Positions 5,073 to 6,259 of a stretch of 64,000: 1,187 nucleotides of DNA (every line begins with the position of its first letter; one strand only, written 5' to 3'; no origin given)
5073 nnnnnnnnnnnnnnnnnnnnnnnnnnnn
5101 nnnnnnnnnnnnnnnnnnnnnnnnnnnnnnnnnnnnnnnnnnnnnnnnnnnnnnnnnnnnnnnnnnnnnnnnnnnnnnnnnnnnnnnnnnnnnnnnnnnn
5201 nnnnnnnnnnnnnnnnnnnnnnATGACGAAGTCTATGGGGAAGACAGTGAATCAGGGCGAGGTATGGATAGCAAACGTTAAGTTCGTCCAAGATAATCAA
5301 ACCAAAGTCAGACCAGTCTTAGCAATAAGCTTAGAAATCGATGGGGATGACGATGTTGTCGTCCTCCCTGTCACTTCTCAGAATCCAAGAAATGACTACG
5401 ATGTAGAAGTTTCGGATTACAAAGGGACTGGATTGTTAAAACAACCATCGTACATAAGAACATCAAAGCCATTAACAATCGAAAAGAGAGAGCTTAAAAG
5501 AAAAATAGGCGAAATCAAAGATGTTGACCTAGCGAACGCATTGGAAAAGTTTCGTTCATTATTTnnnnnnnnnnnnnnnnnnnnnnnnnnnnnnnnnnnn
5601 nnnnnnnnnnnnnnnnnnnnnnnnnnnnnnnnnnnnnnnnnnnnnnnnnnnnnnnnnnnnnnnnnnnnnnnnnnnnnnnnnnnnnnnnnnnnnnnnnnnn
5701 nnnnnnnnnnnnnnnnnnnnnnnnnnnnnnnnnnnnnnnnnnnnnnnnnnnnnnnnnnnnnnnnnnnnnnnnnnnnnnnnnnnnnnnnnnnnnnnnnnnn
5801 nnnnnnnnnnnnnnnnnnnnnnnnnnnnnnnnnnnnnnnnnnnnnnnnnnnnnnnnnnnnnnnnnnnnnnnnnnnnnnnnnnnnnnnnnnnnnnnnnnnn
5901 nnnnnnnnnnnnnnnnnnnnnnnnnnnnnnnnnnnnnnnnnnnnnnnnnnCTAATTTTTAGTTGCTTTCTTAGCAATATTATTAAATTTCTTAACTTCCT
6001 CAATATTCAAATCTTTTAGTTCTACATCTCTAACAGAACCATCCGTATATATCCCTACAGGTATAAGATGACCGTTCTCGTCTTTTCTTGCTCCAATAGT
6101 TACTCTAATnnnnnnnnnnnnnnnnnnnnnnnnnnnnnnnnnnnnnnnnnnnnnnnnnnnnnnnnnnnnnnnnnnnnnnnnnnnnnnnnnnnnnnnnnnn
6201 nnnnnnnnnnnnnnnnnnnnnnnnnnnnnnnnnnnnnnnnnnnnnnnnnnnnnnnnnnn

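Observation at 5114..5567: MazF/PemK-like toxin with an overlapping small acidic ORF, followed by its own terminator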

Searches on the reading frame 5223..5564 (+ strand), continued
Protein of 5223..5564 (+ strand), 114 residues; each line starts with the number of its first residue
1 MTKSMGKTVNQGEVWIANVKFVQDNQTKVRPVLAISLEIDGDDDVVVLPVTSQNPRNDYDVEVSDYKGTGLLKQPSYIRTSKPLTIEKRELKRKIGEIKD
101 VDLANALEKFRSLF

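Call 43: get_annotated_region(hit=H16, flank=1500)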
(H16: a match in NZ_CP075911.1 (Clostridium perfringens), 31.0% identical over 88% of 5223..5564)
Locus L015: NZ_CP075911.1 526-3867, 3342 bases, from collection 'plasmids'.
description: Clostridium perfringens strain CPM 77b plasmid pCPCPM77b_3
organism: Clostridium perfringens (NCBI taxid 1502)
taxonomy: Bacteria; Bacillota; Clostridia; Eubacteriales; Clostridiaceae; Clostridium; Clostridium perfringens
host: -; source: soil; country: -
typing (MOB-suite, as given by PLSDB): non-mobilizable
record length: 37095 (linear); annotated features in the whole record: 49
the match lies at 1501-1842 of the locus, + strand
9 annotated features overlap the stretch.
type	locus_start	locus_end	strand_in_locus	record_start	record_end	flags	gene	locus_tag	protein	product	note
CDS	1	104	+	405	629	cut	-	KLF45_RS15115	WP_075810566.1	hypothetical protein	-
CDS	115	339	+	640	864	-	-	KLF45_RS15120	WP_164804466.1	hypothetical protein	-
CDS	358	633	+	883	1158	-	-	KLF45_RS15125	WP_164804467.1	hypothetical protein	-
CDS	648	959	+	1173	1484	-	-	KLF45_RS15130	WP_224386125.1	hypothetical protein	-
CDS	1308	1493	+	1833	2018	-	-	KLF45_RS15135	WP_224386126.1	hypothetical protein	-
CDS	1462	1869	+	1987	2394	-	-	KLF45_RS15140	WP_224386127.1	type II toxin-antitoxin system PemK/MazF family toxin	-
CDS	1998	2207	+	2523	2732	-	-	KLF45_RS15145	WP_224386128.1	hypothetical protein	-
CDS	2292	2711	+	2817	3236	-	-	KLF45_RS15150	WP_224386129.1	helix-turn-helix domain-containing protein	-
CDS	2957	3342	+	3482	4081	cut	-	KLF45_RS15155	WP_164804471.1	recombinase family protein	GO:0006310 - DNA recombination [Evidence IEA]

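Call 77: predict_structure(alignment_id=A7)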
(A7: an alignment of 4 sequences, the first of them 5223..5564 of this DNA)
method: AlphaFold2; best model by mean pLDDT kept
length: 114 residues; sequences in the alignment: 4
mean_pLDDT: 43.1   pTM: 0.36
mean pLDDT of the five models: 43.1, 41.6, 40.2, 39.2, 38.5
residues with pLDDT >= 90: 0; 70-90: 0; 50-70: 27; < 50: 87
segments of 3 or more residues with pLDDT < 50: 1-10, 38-45, 49-109, 111-114
pLDDT, mean of each block of 10 residues (from residue 1): 31 53 54 51 44 38 35 38 39 46 45 46
secondary structure, 60 per line:
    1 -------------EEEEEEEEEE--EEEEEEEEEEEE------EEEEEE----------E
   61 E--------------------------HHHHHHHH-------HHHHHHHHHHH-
elements in order: E14-23 E26-37 E44-49 H88-95 H103-113

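Call 80: search_protein_families(library=padloc, proteins=[window:5223-5564:+], max_evalue=0.01)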
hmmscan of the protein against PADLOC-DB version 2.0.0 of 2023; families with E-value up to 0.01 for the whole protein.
window:5223-5564:+ (114 aa): 1 family
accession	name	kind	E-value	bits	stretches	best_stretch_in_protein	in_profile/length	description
PDLC02430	pPIWI_RE_REase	-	0.002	16.3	1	9-67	33-91/117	-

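Call 82: find_encoding_contigs(protein=P0001, flank=1000, max_places=4)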
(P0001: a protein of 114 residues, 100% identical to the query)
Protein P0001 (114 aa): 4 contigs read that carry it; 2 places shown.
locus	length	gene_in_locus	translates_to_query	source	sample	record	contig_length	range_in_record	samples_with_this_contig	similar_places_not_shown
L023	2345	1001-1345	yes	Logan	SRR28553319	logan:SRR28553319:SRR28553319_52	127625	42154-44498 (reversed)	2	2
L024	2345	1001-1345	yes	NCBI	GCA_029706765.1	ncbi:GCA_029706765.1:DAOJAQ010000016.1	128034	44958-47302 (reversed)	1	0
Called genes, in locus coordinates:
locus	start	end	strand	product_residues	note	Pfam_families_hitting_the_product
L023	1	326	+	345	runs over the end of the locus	-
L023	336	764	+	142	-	-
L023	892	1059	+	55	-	-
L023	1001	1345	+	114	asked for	PF02452:PemK_toxin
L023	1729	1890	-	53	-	-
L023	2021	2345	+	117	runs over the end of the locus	PF13560:HTH_31 (faint), PF01381:HTH_3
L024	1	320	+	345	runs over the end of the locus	-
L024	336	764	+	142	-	-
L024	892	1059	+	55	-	-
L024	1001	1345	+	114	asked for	PF02452:PemK_toxin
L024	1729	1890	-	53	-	-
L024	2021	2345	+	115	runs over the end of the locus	PF12844:HTH_19, PF13560:HTH_31, PF01381:HTH_3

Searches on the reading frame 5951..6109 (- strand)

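Call 3: search_protein_families(library=pfam, proteins=[window:5951-6109:-], max_evalue=1)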
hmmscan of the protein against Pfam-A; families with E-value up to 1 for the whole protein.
window:5951-6109:- (52 aa): 0 families

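Call 31: search_protein_families(library=phrogs, proteins=[window:5951-6109:-], max_evalue=0.1)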
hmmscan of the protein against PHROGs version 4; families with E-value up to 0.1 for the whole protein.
window:5951-6109:- (52 aa): 1 family
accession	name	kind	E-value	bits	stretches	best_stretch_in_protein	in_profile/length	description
phrog_29480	-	unknown function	0.077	14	1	1-35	135-169/189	-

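Call 32: search_protein_families(library=ncbifam, proteins=[window:5951-6109:-], max_evalue=0.1)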
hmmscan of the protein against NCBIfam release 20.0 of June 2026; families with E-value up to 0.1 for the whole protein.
window:5951-6109:- (52 aa): 0 families
